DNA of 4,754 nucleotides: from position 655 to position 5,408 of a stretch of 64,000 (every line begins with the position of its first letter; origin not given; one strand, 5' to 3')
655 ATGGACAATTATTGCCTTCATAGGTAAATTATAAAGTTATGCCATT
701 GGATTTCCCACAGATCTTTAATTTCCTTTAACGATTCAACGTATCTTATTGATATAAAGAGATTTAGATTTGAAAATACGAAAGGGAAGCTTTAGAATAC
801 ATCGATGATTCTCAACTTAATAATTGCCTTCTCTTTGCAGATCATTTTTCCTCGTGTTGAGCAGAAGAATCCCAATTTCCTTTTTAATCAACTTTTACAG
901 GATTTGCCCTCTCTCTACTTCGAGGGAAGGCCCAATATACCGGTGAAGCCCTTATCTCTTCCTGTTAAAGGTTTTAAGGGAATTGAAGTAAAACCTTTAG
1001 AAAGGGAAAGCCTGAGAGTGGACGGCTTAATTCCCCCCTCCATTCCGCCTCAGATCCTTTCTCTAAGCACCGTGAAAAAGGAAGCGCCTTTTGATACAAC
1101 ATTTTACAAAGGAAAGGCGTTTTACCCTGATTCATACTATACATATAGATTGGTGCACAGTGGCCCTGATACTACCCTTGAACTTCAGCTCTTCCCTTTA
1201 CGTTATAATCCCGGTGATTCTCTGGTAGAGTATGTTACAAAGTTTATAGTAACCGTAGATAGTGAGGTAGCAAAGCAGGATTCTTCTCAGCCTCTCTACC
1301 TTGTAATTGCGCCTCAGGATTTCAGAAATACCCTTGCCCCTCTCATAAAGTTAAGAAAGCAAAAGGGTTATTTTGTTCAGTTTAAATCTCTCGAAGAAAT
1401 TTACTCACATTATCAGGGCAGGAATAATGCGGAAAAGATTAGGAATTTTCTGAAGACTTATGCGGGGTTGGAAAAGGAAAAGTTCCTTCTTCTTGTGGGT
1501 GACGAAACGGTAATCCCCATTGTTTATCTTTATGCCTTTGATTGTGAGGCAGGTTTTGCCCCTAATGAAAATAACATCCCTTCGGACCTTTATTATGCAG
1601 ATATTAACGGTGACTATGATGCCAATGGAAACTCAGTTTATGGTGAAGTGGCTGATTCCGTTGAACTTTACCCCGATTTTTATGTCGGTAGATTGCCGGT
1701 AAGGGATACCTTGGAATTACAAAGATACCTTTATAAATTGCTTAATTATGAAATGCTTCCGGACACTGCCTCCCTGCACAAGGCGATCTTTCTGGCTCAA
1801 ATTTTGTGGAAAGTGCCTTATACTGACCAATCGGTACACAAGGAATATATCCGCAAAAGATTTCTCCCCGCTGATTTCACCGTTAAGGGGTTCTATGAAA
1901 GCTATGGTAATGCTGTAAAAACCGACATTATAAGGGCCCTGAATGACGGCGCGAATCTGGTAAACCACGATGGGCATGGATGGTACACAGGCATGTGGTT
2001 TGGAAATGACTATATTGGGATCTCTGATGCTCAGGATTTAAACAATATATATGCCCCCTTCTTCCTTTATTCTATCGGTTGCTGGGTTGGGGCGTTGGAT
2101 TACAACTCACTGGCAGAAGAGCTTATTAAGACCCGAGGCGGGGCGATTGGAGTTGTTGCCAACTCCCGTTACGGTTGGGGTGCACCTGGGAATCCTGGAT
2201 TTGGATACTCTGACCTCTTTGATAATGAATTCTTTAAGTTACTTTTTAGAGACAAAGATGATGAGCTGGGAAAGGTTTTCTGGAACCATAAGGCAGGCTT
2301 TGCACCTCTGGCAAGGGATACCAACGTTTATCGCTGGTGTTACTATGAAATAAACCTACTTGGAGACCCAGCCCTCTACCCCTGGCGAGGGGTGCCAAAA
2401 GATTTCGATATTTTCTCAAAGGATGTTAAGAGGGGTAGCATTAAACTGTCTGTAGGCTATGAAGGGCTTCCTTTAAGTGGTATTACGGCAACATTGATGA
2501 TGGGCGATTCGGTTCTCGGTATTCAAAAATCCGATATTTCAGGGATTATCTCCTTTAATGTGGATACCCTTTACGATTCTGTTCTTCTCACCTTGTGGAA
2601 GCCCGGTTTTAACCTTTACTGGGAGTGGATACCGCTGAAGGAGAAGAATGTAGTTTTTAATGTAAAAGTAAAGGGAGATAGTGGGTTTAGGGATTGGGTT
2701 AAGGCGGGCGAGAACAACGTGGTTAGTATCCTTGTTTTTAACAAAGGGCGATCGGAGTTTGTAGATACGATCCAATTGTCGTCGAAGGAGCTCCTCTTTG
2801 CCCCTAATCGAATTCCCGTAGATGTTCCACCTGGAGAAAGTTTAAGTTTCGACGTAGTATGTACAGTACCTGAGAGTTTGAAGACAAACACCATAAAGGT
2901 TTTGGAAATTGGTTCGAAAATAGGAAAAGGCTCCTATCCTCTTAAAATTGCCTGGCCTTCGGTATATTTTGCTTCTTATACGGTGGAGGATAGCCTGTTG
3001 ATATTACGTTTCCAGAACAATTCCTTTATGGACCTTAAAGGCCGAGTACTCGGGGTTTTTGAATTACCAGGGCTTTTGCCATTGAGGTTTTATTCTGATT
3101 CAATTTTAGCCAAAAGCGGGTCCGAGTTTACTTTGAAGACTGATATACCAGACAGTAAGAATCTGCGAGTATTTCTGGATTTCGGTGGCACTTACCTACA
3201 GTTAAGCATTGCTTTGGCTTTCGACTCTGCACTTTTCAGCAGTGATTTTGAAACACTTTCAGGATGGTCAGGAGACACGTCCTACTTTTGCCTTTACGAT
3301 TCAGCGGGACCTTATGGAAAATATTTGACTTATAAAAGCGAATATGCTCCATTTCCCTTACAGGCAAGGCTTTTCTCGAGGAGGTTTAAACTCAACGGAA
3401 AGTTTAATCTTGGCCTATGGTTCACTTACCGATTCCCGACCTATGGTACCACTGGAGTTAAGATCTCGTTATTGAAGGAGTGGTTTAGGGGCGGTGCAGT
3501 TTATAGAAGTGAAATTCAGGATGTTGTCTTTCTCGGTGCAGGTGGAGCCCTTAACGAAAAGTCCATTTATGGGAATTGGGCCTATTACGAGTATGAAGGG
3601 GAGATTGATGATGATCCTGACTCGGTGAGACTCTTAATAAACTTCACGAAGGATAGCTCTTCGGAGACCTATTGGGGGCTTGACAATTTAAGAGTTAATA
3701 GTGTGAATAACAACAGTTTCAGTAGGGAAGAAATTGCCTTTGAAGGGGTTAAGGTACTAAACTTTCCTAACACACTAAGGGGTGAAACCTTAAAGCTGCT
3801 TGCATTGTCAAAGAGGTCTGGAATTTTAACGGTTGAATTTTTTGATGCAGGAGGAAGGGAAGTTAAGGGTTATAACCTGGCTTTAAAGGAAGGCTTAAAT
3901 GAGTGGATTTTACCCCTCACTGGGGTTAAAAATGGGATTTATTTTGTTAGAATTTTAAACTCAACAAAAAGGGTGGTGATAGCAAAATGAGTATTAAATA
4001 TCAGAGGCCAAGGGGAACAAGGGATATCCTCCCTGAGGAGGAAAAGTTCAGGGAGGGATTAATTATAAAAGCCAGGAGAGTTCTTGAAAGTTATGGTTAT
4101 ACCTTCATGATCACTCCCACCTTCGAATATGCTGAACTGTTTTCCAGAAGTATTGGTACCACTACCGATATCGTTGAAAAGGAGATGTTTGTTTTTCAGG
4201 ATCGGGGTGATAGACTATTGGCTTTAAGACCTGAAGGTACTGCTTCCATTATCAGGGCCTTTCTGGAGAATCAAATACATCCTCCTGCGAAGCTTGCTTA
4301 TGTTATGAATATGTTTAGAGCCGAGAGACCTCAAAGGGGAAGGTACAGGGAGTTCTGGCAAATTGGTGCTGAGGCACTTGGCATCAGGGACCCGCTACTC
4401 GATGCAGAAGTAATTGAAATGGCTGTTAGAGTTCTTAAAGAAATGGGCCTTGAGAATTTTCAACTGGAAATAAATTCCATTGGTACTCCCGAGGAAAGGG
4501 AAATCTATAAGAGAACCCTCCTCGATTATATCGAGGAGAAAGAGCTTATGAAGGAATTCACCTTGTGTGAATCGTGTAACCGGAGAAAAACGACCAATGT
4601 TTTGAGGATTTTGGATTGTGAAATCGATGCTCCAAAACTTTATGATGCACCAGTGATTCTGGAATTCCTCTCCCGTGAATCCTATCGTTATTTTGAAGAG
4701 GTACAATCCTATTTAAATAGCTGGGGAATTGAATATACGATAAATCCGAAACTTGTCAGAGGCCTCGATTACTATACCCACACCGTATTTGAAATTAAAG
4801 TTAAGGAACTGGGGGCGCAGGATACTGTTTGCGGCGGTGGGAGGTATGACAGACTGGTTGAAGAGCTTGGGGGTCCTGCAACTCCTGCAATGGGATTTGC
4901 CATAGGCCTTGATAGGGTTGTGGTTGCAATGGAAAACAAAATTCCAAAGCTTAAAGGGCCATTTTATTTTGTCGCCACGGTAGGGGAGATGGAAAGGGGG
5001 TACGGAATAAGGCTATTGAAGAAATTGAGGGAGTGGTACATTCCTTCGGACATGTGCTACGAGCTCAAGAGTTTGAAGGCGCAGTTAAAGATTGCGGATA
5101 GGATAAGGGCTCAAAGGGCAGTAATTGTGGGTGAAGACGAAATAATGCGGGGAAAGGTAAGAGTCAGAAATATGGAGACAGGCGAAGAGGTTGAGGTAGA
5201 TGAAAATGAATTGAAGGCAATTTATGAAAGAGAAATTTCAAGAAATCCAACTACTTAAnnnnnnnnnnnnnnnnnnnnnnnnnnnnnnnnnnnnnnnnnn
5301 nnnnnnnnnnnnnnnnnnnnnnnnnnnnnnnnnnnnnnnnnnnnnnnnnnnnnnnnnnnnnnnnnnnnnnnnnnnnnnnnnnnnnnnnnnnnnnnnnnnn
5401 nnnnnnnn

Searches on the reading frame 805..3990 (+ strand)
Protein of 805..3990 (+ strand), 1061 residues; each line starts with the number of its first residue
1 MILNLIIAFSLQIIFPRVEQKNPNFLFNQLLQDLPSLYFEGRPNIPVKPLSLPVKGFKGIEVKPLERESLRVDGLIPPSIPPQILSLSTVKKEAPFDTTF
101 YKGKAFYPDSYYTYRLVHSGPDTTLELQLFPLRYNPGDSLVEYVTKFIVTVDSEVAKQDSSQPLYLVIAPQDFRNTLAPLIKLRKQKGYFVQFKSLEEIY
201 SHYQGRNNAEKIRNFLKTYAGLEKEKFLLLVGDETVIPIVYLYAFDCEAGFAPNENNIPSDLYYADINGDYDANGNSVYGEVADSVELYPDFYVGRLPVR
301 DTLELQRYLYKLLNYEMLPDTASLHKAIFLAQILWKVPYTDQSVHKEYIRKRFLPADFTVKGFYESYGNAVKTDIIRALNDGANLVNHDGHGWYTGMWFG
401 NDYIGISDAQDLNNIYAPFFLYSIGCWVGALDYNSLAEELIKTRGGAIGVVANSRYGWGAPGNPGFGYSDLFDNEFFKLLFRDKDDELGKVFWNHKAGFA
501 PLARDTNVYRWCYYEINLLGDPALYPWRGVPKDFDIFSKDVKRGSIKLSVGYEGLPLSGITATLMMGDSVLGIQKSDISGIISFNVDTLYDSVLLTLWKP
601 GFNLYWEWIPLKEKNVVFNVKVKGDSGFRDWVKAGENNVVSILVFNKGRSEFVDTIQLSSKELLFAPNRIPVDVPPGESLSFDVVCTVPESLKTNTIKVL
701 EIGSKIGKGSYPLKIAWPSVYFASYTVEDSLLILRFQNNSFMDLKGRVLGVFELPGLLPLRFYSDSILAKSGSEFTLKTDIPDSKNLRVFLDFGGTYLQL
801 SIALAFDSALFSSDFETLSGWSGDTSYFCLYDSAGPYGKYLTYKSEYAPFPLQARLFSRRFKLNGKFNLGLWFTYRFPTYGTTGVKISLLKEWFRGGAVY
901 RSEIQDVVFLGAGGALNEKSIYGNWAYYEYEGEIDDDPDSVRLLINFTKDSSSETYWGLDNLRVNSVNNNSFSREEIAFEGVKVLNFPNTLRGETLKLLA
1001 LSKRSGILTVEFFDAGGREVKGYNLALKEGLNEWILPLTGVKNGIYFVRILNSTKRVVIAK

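Call 85: search_protein_families(library=pfam, proteins=[window:805-3990:+], max_evalue=0.00001)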
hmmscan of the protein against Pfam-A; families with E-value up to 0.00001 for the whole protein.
window:805-3990:+ (1061 aa): 1 family
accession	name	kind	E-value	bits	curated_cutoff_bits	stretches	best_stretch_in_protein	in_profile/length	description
PF01364.23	Peptidase_C25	-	5.2e-60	204.1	23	1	165-524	1-372/374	Peptidase family C25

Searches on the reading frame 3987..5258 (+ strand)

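Call 85: search_protein_families(library=pfam, proteins=[window:3987-5258:+], max_evalue=0.00001)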
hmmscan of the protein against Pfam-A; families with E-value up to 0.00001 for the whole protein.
window:3987-5258:+ (423 aa): 3 families
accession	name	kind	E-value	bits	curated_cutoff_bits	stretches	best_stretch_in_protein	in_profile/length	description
PF13393.11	tRNA-synt_His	-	4.5e-48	164.5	25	1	10-311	1-308/308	Histidyl-tRNA synthetase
PF00587.30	tRNA-synt_2b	-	7.6e-14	52.6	29.3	1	68-314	1-174/179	tRNA synthetase class II core domain (G, H, P, S and T)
PF03129.25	HGTP_anticodon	-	5.3e-08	33.3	21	1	329-411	4-89/94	Anticodon binding domain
